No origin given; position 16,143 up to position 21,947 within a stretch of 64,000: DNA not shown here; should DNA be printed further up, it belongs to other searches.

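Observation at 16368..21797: ~1800-aa single polypeptide fusing a Gpi18/ALG-like GT-C to a PMT-like GT-C that carries a ~410-aa beta-propeller-like insertion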

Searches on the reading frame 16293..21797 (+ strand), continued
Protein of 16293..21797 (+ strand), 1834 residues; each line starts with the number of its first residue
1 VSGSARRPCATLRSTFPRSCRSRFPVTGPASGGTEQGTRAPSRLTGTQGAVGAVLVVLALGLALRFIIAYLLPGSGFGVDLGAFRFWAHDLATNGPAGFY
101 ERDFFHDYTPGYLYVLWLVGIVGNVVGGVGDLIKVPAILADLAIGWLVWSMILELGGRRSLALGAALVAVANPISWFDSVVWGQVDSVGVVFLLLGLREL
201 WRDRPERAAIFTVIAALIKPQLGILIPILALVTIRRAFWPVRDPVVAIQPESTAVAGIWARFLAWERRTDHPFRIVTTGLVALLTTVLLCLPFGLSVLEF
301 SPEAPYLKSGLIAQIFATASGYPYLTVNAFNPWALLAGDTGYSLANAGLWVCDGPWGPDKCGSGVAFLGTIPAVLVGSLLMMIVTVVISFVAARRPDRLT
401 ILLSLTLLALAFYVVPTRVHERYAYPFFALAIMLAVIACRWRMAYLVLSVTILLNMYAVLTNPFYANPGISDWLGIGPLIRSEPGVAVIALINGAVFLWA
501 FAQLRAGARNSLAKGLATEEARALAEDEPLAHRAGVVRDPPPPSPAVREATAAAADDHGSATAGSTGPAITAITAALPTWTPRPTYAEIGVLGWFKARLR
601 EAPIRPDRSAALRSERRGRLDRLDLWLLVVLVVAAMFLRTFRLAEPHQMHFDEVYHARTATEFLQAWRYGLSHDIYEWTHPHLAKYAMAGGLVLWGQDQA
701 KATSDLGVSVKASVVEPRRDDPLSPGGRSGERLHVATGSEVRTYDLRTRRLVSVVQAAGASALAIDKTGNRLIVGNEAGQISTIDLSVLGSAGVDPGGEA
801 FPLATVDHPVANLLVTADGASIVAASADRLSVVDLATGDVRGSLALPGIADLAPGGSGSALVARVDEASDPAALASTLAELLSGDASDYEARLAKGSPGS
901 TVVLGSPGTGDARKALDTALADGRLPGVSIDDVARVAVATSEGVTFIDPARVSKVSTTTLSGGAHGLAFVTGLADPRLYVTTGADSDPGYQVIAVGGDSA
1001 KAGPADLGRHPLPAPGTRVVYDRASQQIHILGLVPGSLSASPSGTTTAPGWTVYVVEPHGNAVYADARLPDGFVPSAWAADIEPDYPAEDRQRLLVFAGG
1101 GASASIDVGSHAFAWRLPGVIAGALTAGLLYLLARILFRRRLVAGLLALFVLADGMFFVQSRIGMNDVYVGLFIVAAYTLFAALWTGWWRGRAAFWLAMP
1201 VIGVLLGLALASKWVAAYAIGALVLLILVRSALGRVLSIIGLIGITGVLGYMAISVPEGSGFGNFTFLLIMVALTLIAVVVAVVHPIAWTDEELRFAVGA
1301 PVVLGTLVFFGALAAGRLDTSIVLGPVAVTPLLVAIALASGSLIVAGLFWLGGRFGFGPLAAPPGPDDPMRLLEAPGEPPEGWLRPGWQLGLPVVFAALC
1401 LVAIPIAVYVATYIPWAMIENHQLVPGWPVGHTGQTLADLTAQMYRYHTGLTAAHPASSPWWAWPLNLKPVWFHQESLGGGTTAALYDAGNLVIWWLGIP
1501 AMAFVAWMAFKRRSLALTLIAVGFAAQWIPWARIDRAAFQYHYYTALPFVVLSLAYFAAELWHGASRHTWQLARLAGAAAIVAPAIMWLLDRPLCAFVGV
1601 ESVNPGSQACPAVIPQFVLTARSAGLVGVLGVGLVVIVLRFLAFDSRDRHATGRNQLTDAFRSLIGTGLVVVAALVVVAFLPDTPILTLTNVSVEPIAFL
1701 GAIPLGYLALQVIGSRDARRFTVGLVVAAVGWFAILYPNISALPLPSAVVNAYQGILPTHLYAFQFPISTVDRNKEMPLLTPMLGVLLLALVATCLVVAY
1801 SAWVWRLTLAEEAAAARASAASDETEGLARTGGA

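Call 7: find_homologous_proteins(query=window:16368-21794:+, max_evalue=0.00001)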
Query window:16368-21794:+ (1809 aa): 1364 proteins with E <= 0.00001 among 8000 candidates; the best 120 are listed.
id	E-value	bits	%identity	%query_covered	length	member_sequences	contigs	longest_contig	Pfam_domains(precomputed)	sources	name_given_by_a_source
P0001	0.0e+0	3989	100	100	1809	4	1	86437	PF02366.25,PF16192.11,PF13231.13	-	-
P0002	0.0e+0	3464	88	100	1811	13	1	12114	PF02366.25,PF16192.11,PF13231.13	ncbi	-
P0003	0.0e+0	3342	85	100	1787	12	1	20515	PF02366.25,PF16192.11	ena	-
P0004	0.0e+0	2867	72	100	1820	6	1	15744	PF02366.25,PF16192.11,PF13231.13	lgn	-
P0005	0.0e+0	2855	72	100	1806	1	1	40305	PF02366.25,PF16192.11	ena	-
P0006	0.0e+0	2827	70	100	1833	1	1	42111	PF02366.25,PF16192.11,PF13231.13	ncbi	-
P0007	0.0e+0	2808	71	100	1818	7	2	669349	PF02366.25,PF16192.11,PF13231.13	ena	-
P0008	0.0e+0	2775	70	100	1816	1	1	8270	PF02366.25,PF16192.11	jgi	jgi:C-terminal four TMM region of protein-O-mannosyltransferase/Dolichyl-phosphate-mannose-protein m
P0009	0.0e+0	2744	70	100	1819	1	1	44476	PF02366.25,PF16192.11,PF13231.13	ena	-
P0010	0.0e+0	2744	70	100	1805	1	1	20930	PF02366.25,PF16192.11,PF13231.13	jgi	jgi:Gpi18-like mannosyltransferase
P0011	0.0e+0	2740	71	100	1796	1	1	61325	PF02366.25,PF16192.11,PF13231.13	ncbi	-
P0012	0.0e+0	2721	69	100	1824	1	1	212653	PF02366.25,PF16192.11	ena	-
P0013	0.0e+0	2721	70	100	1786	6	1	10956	PF02366.25,PF16192.11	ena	-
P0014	0.0e+0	2720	70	100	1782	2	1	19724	PF02366.25,PF16192.11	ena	-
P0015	0.0e+0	2718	69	100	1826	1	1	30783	PF02366.25,PF16192.11,PF13231.13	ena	-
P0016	0.0e+0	2716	69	100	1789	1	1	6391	PF02366.25,PF16192.11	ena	-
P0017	0.0e+0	2715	69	100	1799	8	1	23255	PF02366.25,PF16192.11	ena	-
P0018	0.0e+0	2714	69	100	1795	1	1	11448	PF02366.25,PF16192.11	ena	-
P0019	0.0e+0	2713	70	100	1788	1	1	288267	PF02366.25,PF16192.11,PF13231.13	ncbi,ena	-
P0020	0.0e+0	2712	69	100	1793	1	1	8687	PF02366.25,PF16192.11,PF13231.13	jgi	jgi:predicted membrane-bound dolichyl-phosphate-mannose-protein mannosyltransferase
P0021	0.0e+0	2697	69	99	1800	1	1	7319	PF02366.25,PF16192.11,PF13231.13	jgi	jgi:hypothetical protein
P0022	0.0e+0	2697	68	99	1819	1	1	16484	PF02366.25,PF16192.11,PF13231.13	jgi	-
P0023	0.0e+0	2689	72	70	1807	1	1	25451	PF02366.25,PF16192.11,PF13231.13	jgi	-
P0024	0.0e+0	2689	68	98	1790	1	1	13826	PF02366.25,PF16192.11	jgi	jgi:Gpi18-like mannosyltransferase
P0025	0.0e+0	2687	69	100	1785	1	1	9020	PF02366.25,PF16192.11,PF13231.13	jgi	jgi:C-terminal four TMM region of protein-O-mannosyltransferase/Dolichyl-phosphate-mannose-protein m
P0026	0.0e+0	2679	68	99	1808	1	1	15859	PF02366.25,PF16192.11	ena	-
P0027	0.0e+0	2678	67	100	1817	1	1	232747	PF02366.25,PF16192.11,PF13231.13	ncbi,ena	-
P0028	0.0e+0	2672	67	100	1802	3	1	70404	PF02366.25,PF16192.11,PF13231.13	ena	-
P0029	0.0e+0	2651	67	100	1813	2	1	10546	PF02366.25,PF16192.11,PF13231.13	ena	-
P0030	0.0e+0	2645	68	100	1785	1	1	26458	PF02366.25,PF16192.11,PF13231.13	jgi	jgi:Gpi18-like mannosyltransferase/predicted membrane-bound dolichyl-phosphate-mannose-protein manno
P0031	0.0e+0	2641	68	100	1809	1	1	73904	PF02366.25,PF16192.11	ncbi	-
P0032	0.0e+0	2635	67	100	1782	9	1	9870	PF02366.25,PF16192.11,PF13231.13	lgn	-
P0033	0.0e+0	2635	67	100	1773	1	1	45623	PF02366.25,PF16192.11,PF13231.13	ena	-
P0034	0.0e+0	2633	67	100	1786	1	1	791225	PF02366.25,PF16192.11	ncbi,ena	-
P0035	0.0e+0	2632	67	100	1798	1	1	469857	PF02366.25,PF16192.11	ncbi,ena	-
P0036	0.0e+0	2632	68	100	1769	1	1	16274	PF02366.25,PF16192.11,PF13231.13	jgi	jgi:C-terminal four TMM region of protein-O-mannosyltransferase/Dolichyl-phosphate-mannose-protein m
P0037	0.0e+0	2621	67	100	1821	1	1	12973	PF02366.25,PF16192.11,PF13231.13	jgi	jgi:hypothetical protein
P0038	0.0e+0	2620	67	100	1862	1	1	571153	PF02366.25,PF16192.11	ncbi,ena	-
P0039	0.0e+0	2616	67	100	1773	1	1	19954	PF02366.25,PF16192.11,PF13231.13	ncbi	-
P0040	0.0e+0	2614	67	97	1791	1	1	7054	PF02366.25,PF16192.11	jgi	jgi:hypothetical protein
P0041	0.0e+0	2604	67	100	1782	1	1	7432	PF02366.25,PF16192.11,PF13231.13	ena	-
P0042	0.0e+0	2598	66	100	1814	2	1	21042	PF02366.25,PF16192.11,PF13231.13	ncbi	-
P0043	0.0e+0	2597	66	100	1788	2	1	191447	PF02366.25,PF16192.11,PF13231.13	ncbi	-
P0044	0.0e+0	2594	71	92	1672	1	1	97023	PF02366.25,PF16192.11,PF13231.13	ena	-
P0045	0.0e+0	2586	66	100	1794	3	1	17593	PF02366.25,PF16192.11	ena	-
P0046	0.0e+0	2579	66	99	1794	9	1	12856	PF02366.25,PF16192.11,PF13231.13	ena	-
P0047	0.0e+0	2573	66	99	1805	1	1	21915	PF02366.25,PF16192.11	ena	-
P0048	0.0e+0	2559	65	100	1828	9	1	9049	PF02366.25,PF16192.11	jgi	-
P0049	0.0e+0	2555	65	100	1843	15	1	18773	PF02366.25,PF16192.11,PF13231.13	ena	-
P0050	0.0e+0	2553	66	100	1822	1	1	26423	PF02366.25,PF16192.11,PF13231.13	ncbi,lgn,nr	ncbi:MAG: phospholipid carrier-dependent glycosyltransferase [Candidatus Limnocylindrales bacterium]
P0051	0.0e+0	2551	66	100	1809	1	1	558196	PF02366.25,PF16192.11,PF13231.13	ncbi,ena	-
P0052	0.0e+0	2533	64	100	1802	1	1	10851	PF02366.25,PF16192.11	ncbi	-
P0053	0.0e+0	2524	65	100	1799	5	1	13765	PF02366.25,PF16192.11,PF13231.13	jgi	jgi:hypothetical protein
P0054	0.0e+0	2517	64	100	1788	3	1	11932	PF02366.25,PF16192.11,PF13231.13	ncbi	-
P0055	0.0e+0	2514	65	100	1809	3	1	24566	PF02366.25,PF16192.11,PF13231.13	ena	-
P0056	0.0e+0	2510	64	100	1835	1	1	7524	PF02366.25,PF16192.11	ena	-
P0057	0.0e+0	2506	64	100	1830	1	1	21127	PF02366.25,PF16192.11,PF13231.13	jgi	jgi:C-terminal four TMM region of protein-O-mannosyltransferase/Dolichyl-phosphate-mannose-protein m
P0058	0.0e+0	2505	66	98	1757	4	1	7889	PF02366.25,PF16192.11,PF13231.13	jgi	-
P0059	0.0e+0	2504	64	100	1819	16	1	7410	PF02366.25,PF16192.11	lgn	-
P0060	0.0e+0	2497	65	100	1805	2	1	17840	PF02366.25,PF16192.11,PF13231.13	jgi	-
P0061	0.0e+0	2487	69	70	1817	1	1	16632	PF02366.25,PF16192.11,PF13231.13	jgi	jgi:hypothetical protein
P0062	0.0e+0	2476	64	99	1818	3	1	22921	PF02366.25,PF16192.11,PF13231.13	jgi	-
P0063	0.0e+0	2474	64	100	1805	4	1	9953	PF02366.25,PF16192.11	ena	-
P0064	0.0e+0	2472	64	100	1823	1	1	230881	PF02366.25,PF16192.11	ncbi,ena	-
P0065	0.0e+0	2467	64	100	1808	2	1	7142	PF02366.25,PF16192.11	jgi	-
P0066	0.0e+0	2455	63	99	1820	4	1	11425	PF02366.25,PF16192.11,PF13231.13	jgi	jgi:hypothetical protein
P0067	0.0e+0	2454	64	100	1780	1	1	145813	PF02366.25,PF16192.11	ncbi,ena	-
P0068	0.0e+0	2454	64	100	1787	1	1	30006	PF02366.25,PF16192.11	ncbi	-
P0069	0.0e+0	2447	63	100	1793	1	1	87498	PF02366.25,PF16192.11,PF13231.13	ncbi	ncbi:MAG: phospholipid carrier-dependent glycosyltransferase [Chloroflexota bacterium]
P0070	0.0e+0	2446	64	99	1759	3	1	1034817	PF02366.25,PF16192.11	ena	-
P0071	0.0e+0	2443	63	100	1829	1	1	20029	PF02366.25,PF16192.11,PF13231.13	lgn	-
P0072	0.0e+0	2442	64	100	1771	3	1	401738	PF02366.25,PF16192.11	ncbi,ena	-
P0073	0.0e+0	2441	62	100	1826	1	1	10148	PF02366.25,PF16192.11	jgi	-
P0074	0.0e+0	2441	64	100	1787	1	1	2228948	PF02366.25,PF16192.11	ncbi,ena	-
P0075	0.0e+0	2439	64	99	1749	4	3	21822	PF02366.25,PF16192.11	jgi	jgi:hypothetical protein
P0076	0.0e+0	2438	63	100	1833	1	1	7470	PF02366.25,PF16192.11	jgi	jgi:uncharacterized membrane protein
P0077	0.0e+0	2429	64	100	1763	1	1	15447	PF02366.25,PF16192.11,PF13231.13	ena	-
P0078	0.0e+0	2427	62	100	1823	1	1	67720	PF02366.25,PF16192.11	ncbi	-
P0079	0.0e+0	2427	63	100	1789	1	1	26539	PF02366.25,PF16192.11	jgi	jgi:predicted membrane-bound dolichyl-phosphate-mannose-protein mannosyltransferase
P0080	0.0e+0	2423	62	100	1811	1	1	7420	PF02366.25,PF16192.11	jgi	jgi:predicted membrane-bound dolichyl-phosphate-mannose-protein mannosyltransferase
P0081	0.0e+0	2423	63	100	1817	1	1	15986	PF02366.25,PF16192.11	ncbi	-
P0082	0.0e+0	2423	62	100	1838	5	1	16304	PF02366.25,PF16192.11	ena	-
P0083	0.0e+0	2420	63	100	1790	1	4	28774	PF02366.25,PF16192.11,PF13231.13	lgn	-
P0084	0.0e+0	2418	62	99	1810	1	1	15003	PF02366.25,PF16192.11,PF13231.13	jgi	jgi:hypothetical protein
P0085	0.0e+0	2413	63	100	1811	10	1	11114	PF02366.25,PF16192.11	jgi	jgi:hypothetical protein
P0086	0.0e+0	2413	63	100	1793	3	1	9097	PF02366.25,PF16192.11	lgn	-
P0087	0.0e+0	2411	62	100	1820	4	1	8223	PF02366.25,PF16192.11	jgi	jgi:hypothetical protein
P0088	0.0e+0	2411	63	100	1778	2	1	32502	PF02366.25,PF16192.11,PF13231.13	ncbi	ncbi:MAG: phospholipid carrier-dependent glycosyltransferase [Chloroflexota bacterium]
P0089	0.0e+0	2410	63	100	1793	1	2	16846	PF02366.25,PF16192.11,PF13231.13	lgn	-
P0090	0.0e+0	2409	62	100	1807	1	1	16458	PF02366.25,PF16192.11,PF13231.13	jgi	jgi:hypothetical protein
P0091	0.0e+0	2408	71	69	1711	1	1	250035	PF02366.25,PF16192.11,PF13231.13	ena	-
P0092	0.0e+0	2407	63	100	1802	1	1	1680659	PF02366.25,PF16192.11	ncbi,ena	-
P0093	0.0e+0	2405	63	100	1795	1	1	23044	PF02366.25,PF16192.11,PF13231.13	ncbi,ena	-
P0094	0.0e+0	2404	62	100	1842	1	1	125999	PF02366.25,PF16192.11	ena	-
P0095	0.0e+0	2400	64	97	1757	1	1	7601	PF02366.25,PF16192.11,PF13231.13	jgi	jgi:hypothetical protein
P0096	0.0e+0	2398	62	100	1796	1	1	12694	PF02366.25,PF16192.11,PF13231.13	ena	-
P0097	0.0e+0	2397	62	100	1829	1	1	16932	PF02366.25,PF16192.11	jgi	jgi:C-terminal four TMM region of protein-O-mannosyltransferase/Dolichyl-phosphate-mannose-protein m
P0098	0.0e+0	2395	63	100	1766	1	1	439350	PF02366.25,PF16192.11,PF13231.13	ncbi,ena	-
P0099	0.0e+0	2392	62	100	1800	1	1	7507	PF02366.25,PF16192.11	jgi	jgi:hypothetical protein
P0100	0.0e+0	2391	61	100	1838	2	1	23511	PF02366.25,PF16192.11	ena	-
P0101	0.0e+0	2387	62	100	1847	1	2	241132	PF02366.25,PF16192.11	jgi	-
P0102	0.0e+0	2387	62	98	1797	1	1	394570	PF02366.25,PF16192.11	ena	-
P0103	0.0e+0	2386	61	100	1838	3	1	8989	PF02366.25,PF16192.11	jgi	jgi:hypothetical protein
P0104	0.0e+0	2386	63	100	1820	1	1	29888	PF02366.25,PF16192.11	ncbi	-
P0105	0.0e+0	2384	63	100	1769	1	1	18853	PF02366.25,PF16192.11,PF13231.13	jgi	jgi:C-terminal four TMM region of protein-O-mannosyltransferase/Dolichyl-phosphate-mannose-protein m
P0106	0.0e+0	2384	62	100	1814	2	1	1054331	PF02366.25,PF16192.11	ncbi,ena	-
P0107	0.0e+0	2383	61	100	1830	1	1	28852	PF02366.25,PF16192.11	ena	-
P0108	0.0e+0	2382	62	100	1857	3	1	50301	PF02366.25,PF16192.11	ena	-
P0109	0.0e+0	2382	63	100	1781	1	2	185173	PF02366.25,PF16192.11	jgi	-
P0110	0.0e+0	2381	61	100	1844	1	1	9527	PF02366.25,PF16192.11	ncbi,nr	ncbi:MAG TPA: phospholipid carrier-dependent glycosyltransferase [Methylomirabilota bacterium]|nr:ph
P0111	0.0e+0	2381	62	100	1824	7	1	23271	PF02366.25,PF16192.11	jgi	jgi:hypothetical protein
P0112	0.0e+0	2380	63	99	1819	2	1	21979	PF02366.25,PF16192.11,PF13231.13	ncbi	-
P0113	0.0e+0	2376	63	100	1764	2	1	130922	PF02366.25,PF16192.11,PF13231.13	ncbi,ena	-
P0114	0.0e+0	2372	62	100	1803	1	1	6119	PF02366.25,PF16192.11,PF13231.13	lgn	-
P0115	0.0e+0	2372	67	91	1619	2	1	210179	PF02366.25,PF16192.11,PF13231.13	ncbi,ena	-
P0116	0.0e+0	2370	62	100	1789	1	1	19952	PF02366.25,PF16192.11,PF13231.13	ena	-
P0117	0.0e+0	2368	62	99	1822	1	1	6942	PF09594.17,PF02366.25,PF16192.11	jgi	-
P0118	0.0e+0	2359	62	100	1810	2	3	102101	PF02366.25,PF16192.11,PF13231.13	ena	-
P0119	0.0e+0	2343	60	100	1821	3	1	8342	PF02366.25,PF16192.11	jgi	-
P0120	0.0e+0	2337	61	100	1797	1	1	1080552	PF02366.25,PF16192.11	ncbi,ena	-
